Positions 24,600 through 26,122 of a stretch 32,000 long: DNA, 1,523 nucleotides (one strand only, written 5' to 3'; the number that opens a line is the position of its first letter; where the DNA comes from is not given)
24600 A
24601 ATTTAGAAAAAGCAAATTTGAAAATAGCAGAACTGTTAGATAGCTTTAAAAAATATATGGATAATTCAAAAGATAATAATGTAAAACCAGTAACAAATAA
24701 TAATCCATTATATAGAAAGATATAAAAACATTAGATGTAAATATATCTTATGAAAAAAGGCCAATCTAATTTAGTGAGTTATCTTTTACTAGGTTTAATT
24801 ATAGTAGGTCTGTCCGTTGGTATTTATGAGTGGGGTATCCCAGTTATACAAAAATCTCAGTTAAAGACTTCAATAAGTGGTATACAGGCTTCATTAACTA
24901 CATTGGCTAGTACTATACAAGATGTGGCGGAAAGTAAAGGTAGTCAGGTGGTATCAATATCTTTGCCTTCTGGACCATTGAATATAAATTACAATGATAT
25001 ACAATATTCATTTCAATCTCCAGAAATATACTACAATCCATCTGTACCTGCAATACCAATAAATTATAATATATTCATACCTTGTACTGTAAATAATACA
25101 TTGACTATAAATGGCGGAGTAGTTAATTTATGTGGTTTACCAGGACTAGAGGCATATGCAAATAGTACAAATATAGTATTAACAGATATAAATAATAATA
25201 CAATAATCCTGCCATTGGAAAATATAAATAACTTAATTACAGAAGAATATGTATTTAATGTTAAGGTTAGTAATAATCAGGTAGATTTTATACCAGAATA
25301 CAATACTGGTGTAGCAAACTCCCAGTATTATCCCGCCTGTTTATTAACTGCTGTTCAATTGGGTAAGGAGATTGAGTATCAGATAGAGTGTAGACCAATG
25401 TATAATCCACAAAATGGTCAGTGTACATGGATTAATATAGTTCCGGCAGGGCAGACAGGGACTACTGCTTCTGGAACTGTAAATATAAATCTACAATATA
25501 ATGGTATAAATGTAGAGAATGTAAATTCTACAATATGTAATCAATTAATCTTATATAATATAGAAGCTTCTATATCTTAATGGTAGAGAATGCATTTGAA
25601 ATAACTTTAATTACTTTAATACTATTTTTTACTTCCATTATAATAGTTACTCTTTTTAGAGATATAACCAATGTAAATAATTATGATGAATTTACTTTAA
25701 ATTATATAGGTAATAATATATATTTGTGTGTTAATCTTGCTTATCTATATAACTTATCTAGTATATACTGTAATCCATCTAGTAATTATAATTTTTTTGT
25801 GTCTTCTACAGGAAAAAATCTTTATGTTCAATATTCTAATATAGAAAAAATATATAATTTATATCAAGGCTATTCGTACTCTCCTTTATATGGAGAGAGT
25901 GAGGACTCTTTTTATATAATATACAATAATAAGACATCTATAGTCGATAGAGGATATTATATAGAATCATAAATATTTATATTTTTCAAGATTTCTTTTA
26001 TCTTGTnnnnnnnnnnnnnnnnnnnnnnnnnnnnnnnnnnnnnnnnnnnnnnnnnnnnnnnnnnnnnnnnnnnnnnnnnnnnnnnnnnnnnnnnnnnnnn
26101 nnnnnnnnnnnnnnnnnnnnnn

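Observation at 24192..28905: Orphan type-IV-pilus-like module with no platform protein or prepilin peptidase in sight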

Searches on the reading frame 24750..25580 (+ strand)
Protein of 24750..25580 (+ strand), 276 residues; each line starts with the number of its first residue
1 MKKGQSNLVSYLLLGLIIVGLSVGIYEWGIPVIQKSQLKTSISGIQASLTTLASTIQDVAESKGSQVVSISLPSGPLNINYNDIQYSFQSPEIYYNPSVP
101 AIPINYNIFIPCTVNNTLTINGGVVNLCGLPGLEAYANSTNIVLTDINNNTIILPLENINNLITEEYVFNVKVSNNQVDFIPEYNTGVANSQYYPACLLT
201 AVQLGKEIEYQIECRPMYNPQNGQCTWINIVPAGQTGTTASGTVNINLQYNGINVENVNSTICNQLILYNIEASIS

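Call 4: search_protein_families(library=pfam, proteins=[window:24750-25580:+], max_evalue=1)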
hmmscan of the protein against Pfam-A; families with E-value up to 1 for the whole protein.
window:24750-25580:+ (276 aa): 1 family
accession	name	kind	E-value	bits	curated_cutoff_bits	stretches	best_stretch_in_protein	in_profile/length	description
PF23960.2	DUF7289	-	0.0045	17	27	1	4-89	2-88/238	Family of unknown function (DUF7289)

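Call 5: search_protein_families(library=ncbifam, proteins=[window:24750-25580:+], max_evalue=1)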
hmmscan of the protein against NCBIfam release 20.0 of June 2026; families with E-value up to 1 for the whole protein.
window:24750-25580:+ (276 aa): 0 families

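Call 55: predict_structure(protein=window:24750-25580:+)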
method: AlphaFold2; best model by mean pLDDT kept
length: 276 residues; sequences in the alignment: 1
mean_pLDDT: 38.9   pTM: 0.26
mean pLDDT of the five models: 38.9, 30.7, 30.1, 29.9, 27.6
residues with pLDDT >= 90: 0; 70-90: 10; 50-70: 17; < 50: 249
segments of 3 or more residues with pLDDT < 50: 27-141, 143-204, 206-276
pLDDT, mean of each block of 10 residues (from residue 1): 60 74 51 30 32 42 37 35 32 33 28 33 35 43 46 43 38 37 40 42 40 44 41 28 29 33 32 28
secondary structure, 60 per line:
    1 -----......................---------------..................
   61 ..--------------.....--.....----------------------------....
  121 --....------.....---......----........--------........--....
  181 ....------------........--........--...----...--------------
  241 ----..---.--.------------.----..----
elements in order: H6-27 H43-62 E77-81 E84-88 E117-120 E123-126 E133-137 E141-146 E151-155 E167-174 E177-184 E197-204 E207-214 E217-219 E224-226

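Call 56: search_protein_representatives(protein=window:24750-25580:+)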
Query: 276 residues. Proteins with E-value up to 0.001 (for the whole library): 32; up to 1e-10: 10; up to 1e-30: 9. The best 32 are listed.
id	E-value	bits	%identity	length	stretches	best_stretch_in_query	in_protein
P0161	9.9e-62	225.0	43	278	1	6-274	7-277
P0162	1.2e-60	221.4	46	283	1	4-273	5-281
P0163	3.7e-55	203.5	39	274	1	3-276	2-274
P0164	2.6e-43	164.7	37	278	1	3-275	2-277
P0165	6.0e-40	153.6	34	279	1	1-276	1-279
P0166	1.3e-39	152.6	33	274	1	3-275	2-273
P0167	5.1e-36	140.8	34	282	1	1-276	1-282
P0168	7.8e-35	136.9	31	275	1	4-267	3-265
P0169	9.2e-35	136.6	34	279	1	5-266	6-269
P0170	7.1e-21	91.1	34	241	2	3-99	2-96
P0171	1.7e-08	50.6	32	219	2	4-107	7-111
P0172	7.1e-08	48.5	34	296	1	1-97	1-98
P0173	2.7e-07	46.6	34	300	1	2-96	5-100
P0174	1.0e-06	44.7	36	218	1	1-116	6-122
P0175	7.6e-06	41.8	32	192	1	1-92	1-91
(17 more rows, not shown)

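Call 58: search_solved_structures(query=A1, max_evalue=10)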
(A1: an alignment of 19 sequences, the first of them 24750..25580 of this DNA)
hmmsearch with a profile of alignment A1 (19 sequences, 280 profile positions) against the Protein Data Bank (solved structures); distinct sequences matched with E-value up to 10: 2.
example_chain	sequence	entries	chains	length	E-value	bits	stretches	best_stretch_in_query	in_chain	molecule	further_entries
8fk7_A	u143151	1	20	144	0.036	16.8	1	2-70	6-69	Flagellin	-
8pfb_G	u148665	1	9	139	0.36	13.5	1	11-71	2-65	Type IV pilin PilE1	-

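Call 59: search_protein_families(library=pfam, alignment_id=A1, max_evalue=0.1)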
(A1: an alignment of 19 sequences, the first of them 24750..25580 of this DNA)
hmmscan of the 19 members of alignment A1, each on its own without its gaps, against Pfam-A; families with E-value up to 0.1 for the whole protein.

A. member 1, window:24750-25580:+ (276 aa): 1 family
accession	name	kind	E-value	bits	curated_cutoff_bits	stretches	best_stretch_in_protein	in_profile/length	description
PF23960.2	DUF7289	-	0.0045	17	27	1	4-89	2-88/238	Family of unknown function (DUF7289)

B. families by the number of members that match (of 19 scanned): 9 families
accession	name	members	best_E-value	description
PF23960.2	DUF7289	6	2.8e-25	Family of unknown function (DUF7289)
PF23670.1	PIGBOS1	1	0.0085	PIGBOS1-like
PF23614.1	DUF7141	1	0.012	Domain of unknown function (DUF7141)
PF12483.13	GIDE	1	0.023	E3 Ubiquitin ligase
PF24253.1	DUF7454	1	0.026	Domain of unknown function (DUF7454)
PF09527.15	ATPase_gene1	1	0.029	Putative F0F1-ATPase subunit Ca2+/Mg2+ transporter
PF14213.11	DUF4325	1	0.034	STAS-like domain of unknown function (DUF4325)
PF07790.16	Pilin_N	1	0.036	Archaeal Type IV pilin, N-terminal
PF08364.16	IF2_assoc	1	0.051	Bacterial translation initiation factor IF-2 associated region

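Call 74: predict_structure(alignment_id=A4)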
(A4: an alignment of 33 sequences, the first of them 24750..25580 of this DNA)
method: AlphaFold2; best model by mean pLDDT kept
length: 276 residues; sequences in the alignment: 33
mean_pLDDT: 95.4   pTM: 0.87
mean pLDDT of the five models: 95.4, 95.4, 94.8, 94.6, 93.4
residues with pLDDT >= 90: 250; 70-90: 25; 50-70: 1; < 50: 0
segments of 3 or more residues with pLDDT < 50: none
pLDDT, mean of each block of 10 residues (from residue 1): 82 95 90 92 97 98 98 97 98 94 90 92 96 97 97 98 97 97 94 95 98 98 98 95 97 97 98 97
secondary structure, 60 per line:
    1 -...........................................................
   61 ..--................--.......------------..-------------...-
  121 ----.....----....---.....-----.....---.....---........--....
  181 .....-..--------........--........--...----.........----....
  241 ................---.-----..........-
elements in order: H2-62 E65-80 E83-89 E117-119 E134-137 E141-145 E151-155 E159-163 E167-174 E177-185 E197-204 E207-214 E217-219 E224-232 E237-256 E266-275

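Call 76: fold_search(model_id=the predicted structure, library=pdb)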
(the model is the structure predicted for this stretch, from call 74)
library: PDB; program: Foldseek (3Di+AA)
matches with E <= 10: 443; with E <= 0.001: 0
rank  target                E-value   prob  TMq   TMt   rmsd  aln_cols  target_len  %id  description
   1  4av2_A                1.6e-01  0.05  0.10  0.10  22.3       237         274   10  Single particle electron microscopy of PilQ dodecameric complexes from Neisseria meningitidis. (released 2012-10-17)
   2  5xj0_D                2.8e-01  0.02  0.07  0.02  21.8       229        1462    7  T. thermophilus RNA polymerase holoenzyme bound with gp39 and gp76 (released 2017-12-20)
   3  4nv8_A                3.9e-01  0.08  0.12  0.12  14.0       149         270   11  Crystal Structure of Mesorhizobium Loti Arylamine N-acetyltransferase F42W Mutant (released 2015-01-21)
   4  6cij_D                4.3e-01  0.06  0.09  0.08  14.0        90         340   11  Cryo-EM structure of mouse RAG1/2 HFC complex containing partial HMGB1 linker(3.9 A) (released 2018-04-25)
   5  6d8z_C                4.8e-01  0.06  0.08  0.07  10.2        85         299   10  Crystal Structure of the C-terminal Guanine Nucleotide Exchange Factor Module of Human Trio (released 2019-02-20)
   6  6d8z_B                4.8e-01  0.06  0.08  0.07  10.5        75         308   15  Crystal Structure of the C-terminal Guanine Nucleotide Exchange Factor Module of Human Trio (released 2019-02-20)
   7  4pux                  4.8e-01  0.01  0.08  0.10  18.4       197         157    8  Crystal structure of a beta-barrel like protein (ABAYE2633) from Acinetobacter baumannii AYE at 1.43 A resolution (released 2014-06-18)
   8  7s7u                  5.4e-01  0.01  0.08  0.05  20.6       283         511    6  Crystal structure of iNicSnFR3a Fluorescent Nicotine Sensor with nicotine bound (released 2021-10-13)
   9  7zu0_A                6.4e-01  0.08  0.13  0.05  10.3       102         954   11  HOPS tethering complex from yeast (released 2022-09-28)
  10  8fs3_H                6.4e-01  0.02  0.11  0.12  23.3       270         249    8  Structure of S. cerevisiae Rad24-RFC loading the 9-1-1 clamp onto a 10-nt gapped DNA in step 1 (open 9-1-1 and shoulde (released 2023-06-14)
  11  7xyo_A                6.4e-01  0.01  0.08  0.06  20.5       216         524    7  Crystal Structure of a M61 aminopeptidase family member from Myxococcus fulvus (released 2023-06-07)
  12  4gu3_C                6.8e-01  0.01  0.08  0.10  18.8       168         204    8  Crystal structure of the T1L reovirus attachment protein sigma1 in complex with the GM2 glycan (released 2012-12-05)
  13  8yjm_A                7.6e-01  0.12  0.11  0.10  14.6        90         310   11  Structure of human SPT16 MD-CTD and MCM2 HBD chaperoning a histone H3-H4 tetramer and a single chain H2B-H2A chimera (released 2024-03-20)
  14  4exz_A                8.0e-01  0.03  0.07  0.14  17.6       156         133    6  Crystal Structure of the Q108K:K40L Mutant of Cellular Retinol Binding Protein Type II in Complex with All-trans-Retin (released 2012-12-26)
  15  8d6n                  8.0e-01  0.03  0.08  0.14  17.5       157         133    7  Q108K:K40L:T53A:R58L:Q38F:Q4F mutant of hCRBPII bound to synthetic fluorophore CM1V (released 2023-02-01)
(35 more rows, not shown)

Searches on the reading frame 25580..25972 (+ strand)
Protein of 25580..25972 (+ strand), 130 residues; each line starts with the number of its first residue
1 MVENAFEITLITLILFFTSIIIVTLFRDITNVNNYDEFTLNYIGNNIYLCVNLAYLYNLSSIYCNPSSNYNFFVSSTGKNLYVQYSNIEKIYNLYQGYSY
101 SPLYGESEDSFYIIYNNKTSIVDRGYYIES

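Call 4: search_protein_families(library=pfam, proteins=[window:25580-25972:+], max_evalue=1)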
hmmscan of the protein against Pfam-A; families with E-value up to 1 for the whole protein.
window:25580-25972:+ (130 aa): 0 families

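Call 5: search_protein_families(library=ncbifam, proteins=[window:25580-25972:+], max_evalue=1)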
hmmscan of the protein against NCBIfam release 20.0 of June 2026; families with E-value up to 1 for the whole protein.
window:25580-25972:+ (130 aa): 0 families

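Call 63: search_solved_structures(query=A3, max_evalue=10)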
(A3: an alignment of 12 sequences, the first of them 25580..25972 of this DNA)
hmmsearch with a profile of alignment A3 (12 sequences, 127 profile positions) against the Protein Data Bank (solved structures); distinct sequences matched with E-value up to 10: 3.
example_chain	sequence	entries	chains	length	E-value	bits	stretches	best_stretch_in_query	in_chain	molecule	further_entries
1tqx_A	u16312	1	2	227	0.33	14.3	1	16-94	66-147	D-ribulose-5-phosphate 3-epimerase, putative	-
7obi_A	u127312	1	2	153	0.57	13.6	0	39-96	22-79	CTPR-rv4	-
5h4e_A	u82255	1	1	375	0.81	13.1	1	57-91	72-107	beta 1-3 glucanase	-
